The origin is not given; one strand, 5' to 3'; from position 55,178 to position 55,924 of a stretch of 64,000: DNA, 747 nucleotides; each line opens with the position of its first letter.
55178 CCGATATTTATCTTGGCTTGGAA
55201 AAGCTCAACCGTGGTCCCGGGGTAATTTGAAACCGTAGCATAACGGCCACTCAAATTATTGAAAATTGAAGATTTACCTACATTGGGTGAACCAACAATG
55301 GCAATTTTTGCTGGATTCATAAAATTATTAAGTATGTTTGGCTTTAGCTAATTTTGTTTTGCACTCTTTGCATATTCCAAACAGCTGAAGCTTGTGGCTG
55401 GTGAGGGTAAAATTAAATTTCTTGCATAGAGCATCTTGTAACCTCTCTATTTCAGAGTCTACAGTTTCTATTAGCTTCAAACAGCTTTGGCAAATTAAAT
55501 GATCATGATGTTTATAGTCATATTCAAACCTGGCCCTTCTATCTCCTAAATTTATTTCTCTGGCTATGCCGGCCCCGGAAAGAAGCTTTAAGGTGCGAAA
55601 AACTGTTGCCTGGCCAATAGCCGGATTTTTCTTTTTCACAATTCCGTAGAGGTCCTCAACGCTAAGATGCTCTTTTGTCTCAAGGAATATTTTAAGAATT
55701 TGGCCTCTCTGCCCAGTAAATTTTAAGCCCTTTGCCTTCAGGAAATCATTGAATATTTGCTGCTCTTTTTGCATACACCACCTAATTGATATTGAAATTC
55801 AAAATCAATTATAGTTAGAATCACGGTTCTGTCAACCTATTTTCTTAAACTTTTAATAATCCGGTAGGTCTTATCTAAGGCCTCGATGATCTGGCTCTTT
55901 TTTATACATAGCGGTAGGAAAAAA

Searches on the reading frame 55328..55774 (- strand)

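Call 56: search_protein_families(library=pfam, proteins=[window:55328-55774:-], max_evalue=0.0001)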
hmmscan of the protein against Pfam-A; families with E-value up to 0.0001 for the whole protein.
window:55328-55774:- (148 aa): 1 family
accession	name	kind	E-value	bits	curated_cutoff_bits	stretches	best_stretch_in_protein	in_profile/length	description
PF01475.25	FUR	-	9.9e-34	116.5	23.1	1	15-131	2-120/121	Ferric uptake regulator family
